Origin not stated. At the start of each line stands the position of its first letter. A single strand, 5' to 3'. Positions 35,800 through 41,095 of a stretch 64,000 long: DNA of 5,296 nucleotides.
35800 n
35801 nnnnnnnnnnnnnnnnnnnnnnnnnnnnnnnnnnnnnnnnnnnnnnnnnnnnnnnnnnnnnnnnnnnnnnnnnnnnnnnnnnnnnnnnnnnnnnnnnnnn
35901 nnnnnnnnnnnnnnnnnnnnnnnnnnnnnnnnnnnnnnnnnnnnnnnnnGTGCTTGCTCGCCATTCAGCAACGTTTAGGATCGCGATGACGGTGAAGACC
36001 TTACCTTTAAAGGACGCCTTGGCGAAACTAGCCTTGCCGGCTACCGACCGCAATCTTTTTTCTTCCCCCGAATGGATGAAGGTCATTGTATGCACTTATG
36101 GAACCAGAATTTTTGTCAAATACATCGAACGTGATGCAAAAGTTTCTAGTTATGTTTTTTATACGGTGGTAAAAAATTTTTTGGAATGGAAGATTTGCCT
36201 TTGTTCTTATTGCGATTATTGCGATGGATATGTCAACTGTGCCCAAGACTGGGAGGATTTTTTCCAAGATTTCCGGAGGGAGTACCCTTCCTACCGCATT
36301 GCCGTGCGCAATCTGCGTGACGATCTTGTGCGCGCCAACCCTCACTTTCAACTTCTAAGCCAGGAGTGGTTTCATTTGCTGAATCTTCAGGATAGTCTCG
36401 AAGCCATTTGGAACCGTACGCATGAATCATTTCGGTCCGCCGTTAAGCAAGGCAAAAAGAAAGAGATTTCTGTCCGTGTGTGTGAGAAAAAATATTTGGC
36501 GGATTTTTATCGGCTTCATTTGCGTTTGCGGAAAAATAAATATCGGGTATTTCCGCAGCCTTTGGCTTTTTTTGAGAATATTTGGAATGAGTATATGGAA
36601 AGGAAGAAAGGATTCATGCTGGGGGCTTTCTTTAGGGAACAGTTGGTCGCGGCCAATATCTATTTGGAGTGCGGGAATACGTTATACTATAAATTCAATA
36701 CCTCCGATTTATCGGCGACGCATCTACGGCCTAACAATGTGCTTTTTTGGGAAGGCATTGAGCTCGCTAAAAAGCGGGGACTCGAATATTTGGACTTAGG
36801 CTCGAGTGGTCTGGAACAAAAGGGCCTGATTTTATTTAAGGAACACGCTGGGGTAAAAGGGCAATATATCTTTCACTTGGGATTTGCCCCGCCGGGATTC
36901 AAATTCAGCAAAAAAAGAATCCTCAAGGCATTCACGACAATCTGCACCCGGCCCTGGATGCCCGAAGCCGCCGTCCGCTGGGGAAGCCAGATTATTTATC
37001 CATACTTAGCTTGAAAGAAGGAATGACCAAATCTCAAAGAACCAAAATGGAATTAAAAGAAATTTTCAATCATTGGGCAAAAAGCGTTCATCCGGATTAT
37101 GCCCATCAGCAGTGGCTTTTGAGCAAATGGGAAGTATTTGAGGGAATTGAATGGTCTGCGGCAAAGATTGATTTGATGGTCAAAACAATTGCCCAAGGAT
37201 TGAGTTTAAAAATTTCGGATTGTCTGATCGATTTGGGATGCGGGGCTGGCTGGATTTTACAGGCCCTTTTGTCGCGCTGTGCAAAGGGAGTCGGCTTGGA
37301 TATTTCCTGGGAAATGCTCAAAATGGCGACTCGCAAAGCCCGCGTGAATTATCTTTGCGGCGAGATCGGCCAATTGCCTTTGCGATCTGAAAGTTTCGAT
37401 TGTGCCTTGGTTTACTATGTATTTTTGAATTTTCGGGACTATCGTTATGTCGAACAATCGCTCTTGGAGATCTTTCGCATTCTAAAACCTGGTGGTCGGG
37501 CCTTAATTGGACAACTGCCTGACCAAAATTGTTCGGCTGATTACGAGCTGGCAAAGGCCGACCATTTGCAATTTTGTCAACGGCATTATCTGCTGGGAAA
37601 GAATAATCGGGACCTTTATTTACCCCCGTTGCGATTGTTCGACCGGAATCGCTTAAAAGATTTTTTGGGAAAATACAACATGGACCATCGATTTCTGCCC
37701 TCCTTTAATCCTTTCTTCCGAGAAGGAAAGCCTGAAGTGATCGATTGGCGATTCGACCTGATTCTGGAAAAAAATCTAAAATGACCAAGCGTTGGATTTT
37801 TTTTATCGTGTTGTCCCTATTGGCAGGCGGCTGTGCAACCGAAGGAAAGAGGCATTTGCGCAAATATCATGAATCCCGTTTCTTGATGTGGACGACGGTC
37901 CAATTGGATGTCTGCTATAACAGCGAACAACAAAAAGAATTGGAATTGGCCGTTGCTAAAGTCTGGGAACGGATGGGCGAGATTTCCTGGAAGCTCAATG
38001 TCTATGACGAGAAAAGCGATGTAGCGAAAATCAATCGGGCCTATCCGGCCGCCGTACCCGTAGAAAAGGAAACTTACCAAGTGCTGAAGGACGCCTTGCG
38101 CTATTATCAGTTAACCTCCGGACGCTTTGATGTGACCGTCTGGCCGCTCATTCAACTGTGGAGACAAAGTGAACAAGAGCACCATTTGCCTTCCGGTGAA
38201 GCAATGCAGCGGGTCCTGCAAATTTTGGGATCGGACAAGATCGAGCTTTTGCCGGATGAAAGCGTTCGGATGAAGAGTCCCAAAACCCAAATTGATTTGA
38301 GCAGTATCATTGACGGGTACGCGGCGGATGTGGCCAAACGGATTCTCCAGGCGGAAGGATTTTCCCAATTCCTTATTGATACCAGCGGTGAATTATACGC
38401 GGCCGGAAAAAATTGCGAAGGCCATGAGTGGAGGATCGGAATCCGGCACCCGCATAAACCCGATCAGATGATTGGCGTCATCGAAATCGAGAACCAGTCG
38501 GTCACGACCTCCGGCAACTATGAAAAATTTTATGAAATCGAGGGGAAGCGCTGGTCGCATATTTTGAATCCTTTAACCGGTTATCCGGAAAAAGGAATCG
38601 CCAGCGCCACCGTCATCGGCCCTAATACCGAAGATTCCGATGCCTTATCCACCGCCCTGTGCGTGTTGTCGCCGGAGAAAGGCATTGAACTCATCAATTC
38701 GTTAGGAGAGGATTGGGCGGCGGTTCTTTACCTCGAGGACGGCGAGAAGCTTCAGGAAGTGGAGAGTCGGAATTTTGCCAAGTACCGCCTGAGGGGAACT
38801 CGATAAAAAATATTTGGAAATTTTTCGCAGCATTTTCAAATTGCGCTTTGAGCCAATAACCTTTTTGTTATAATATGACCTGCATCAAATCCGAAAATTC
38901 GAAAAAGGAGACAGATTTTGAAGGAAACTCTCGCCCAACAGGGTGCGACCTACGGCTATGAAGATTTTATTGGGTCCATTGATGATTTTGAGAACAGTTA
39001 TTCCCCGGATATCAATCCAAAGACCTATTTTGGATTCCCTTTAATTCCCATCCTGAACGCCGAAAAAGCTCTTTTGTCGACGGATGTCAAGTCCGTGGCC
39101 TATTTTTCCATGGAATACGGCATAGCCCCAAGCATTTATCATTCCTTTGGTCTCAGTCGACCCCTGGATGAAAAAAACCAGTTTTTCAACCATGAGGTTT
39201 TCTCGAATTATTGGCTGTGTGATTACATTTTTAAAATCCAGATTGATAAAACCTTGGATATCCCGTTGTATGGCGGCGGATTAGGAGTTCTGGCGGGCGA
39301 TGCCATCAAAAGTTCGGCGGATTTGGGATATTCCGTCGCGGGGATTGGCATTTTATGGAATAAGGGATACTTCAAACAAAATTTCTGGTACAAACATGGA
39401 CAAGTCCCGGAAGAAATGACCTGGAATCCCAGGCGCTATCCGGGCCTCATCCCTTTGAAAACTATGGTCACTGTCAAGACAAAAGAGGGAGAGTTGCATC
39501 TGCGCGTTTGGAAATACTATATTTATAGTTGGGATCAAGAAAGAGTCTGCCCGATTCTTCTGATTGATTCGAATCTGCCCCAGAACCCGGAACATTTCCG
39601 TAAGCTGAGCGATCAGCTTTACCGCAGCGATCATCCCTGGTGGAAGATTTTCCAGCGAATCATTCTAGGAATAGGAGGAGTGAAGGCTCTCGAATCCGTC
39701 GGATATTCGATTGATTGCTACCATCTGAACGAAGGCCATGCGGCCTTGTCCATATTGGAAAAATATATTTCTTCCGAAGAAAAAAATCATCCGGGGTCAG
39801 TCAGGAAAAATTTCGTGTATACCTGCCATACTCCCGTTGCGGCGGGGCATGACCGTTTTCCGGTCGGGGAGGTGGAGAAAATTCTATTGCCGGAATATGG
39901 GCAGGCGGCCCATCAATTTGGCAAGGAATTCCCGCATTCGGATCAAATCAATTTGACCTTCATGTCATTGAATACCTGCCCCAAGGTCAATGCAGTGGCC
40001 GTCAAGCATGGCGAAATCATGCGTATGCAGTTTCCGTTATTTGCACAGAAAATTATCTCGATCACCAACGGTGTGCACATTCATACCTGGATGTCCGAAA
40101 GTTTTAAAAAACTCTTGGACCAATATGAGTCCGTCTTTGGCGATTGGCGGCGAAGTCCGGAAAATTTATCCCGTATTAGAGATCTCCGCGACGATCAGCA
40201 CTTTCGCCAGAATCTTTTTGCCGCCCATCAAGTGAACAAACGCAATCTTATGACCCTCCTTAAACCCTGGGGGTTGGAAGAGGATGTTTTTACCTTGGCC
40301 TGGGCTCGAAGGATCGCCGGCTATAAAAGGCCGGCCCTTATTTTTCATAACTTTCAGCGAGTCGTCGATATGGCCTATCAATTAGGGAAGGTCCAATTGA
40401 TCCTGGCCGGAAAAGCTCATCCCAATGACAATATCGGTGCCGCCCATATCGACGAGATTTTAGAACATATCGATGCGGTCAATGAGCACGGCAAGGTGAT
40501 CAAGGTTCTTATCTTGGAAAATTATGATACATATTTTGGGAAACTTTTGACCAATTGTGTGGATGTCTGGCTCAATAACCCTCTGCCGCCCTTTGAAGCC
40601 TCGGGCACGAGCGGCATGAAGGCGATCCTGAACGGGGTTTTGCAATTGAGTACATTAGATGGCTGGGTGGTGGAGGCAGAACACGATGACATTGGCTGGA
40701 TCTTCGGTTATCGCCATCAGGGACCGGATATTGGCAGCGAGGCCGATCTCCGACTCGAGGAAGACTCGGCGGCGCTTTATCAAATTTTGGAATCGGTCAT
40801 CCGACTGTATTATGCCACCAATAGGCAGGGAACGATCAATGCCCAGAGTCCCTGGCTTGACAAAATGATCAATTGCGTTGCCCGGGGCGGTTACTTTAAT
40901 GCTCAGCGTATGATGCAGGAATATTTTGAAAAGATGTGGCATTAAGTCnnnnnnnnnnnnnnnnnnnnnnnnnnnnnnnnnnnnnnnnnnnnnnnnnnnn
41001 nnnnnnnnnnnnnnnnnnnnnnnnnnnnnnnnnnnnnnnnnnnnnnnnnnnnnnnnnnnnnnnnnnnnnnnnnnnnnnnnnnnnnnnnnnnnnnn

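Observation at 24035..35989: Three tandem 'polyprenyl-phosphate-sugar synthase (GT2) plus GT-C membrane transferase' modules: a multi-module periplasmic glycosylation machine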

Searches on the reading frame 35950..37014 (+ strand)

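Call 4: search_protein_families(library=pfam, proteins=[window:35950-37014:+], max_evalue=0.01)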
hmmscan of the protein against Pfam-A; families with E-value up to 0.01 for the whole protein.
window:35950-37014:+ (354 aa): 2 families
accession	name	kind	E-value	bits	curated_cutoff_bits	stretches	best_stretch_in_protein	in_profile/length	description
PF13480.13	Acetyltransf_6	-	1.5e-13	51.6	22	1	159-285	5-136/143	Acetyltransferase (GNAT) domain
PF02388.22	FemAB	-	6.5e-07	29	24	1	230-299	305-377/406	FemAB family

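Call 6: search_protein_families(library=ncbifam, proteins=[window:35950-37014:+], max_evalue=0.01)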
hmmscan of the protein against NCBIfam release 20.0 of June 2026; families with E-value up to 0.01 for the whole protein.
window:35950-37014:+ (354 aa): 2 families
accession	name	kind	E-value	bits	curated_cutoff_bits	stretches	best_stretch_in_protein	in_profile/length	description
TIGR03019.1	pepcterm_femAB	equivalog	4.1e-11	42.5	260.35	1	33-307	12-281/330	FemAB family XrtA/PEP-CTERM system-associated protein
NF047883.1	UAcmpLyAlTFemX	equivalog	0.009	15.3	500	0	162-297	172-308/337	UDP-N-acetylmuramoylpentapeptide-lysine N(6)-alanyltransferase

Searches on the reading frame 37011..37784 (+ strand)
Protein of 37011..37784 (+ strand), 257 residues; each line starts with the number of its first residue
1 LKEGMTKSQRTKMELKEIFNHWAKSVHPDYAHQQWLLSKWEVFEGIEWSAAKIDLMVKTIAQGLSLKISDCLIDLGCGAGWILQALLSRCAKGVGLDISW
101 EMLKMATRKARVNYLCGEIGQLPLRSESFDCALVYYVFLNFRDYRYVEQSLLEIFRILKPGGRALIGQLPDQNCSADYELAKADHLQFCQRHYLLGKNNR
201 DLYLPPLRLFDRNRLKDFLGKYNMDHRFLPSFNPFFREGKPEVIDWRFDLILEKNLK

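Call 4: search_protein_families(library=pfam, proteins=[window:37011-37784:+], max_evalue=0.01)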
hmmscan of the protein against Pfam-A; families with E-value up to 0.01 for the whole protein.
window:37011-37784:+ (257 aa): 9 families
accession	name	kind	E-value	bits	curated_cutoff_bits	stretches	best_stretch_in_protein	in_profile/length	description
PF08241.18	Methyltransf_11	-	7.8e-20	71.8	21.2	1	74-166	2-95/95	Methyltransferase domain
PF13649.12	Methyltransf_25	-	6.6e-18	65.6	27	1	73-162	2-97/97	Methyltransferase domain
PF01209.24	Ubie_methyltran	-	4.6e-12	46.2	20.1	1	67-165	46-150/233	ubiE/COQ5 methyltransferase family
PF13847.12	Methyltransf_31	-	1.1e-10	41.8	27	1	72-168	7-111/145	Methyltransferase domain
PF08242.18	Methyltransf_12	-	2.6e-10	41.3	30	1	73-163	1-97/98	Methyltransferase domain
PF13489.12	Methyltransf_23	-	2.3e-07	31.1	27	1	67-192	21-141/164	Methyltransferase domain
PF05175.20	MTS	-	0.00018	21.7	23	1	48-115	11-80/170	Methyltransferase small domain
PF07757.19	AdoMet_MTase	-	0.0067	17.1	27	0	41-99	38-92/115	Predicted AdoMet-dependent methyltransferase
PF08123.19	DOT1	-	0.0086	16.1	23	0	56-112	30-88/205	Histone methylation protein DOT1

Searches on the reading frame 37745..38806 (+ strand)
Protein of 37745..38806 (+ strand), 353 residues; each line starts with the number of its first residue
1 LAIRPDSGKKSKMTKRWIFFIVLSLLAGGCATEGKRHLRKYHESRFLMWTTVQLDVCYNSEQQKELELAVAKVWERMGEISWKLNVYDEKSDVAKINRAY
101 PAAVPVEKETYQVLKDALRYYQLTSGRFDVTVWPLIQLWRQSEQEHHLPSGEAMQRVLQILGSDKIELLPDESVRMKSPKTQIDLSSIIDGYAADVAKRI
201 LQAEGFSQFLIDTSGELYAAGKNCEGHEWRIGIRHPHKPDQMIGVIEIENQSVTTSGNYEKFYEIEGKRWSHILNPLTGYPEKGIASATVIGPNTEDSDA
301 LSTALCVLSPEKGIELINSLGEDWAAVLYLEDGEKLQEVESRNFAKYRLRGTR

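Call 4: search_protein_families(library=pfam, proteins=[window:37745-38806:+], max_evalue=0.01)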
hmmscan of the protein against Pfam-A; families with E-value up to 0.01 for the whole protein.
window:37745-38806:+ (353 aa): 1 family
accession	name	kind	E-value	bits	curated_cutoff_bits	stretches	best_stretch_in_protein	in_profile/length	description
PF02424.20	ApbE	-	8.5e-76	255.4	25.6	1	48-326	1-264/266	ApbE family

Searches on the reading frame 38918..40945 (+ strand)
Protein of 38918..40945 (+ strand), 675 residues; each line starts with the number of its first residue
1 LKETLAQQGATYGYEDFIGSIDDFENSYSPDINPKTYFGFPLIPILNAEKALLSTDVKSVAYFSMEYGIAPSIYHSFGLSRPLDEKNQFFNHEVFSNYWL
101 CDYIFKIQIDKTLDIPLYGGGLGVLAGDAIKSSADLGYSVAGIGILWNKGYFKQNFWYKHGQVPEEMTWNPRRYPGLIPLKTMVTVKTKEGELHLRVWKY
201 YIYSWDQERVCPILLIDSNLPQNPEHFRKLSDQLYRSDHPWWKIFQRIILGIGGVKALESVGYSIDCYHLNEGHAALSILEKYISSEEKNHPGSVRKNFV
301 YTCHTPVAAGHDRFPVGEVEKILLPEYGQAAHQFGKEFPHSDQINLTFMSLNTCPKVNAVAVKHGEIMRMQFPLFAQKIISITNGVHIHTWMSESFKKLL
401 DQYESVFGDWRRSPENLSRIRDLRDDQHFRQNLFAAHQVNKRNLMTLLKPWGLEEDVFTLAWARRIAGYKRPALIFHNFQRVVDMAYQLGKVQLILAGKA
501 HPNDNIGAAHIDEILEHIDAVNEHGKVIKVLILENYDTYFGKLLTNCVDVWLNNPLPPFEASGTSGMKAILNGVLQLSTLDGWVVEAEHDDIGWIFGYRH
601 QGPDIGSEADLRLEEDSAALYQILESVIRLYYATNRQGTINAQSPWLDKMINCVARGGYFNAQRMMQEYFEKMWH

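Call 4: search_protein_families(library=pfam, proteins=[window:38918-40945:+], max_evalue=0.01)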
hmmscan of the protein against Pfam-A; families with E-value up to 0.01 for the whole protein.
window:38918-40945:+ (675 aa): 1 family
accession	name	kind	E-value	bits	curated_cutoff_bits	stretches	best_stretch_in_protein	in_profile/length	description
PF00343.26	Phosphorylase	-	4e-41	141.5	27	2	341-599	321-599/713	Carbohydrate phosphorylase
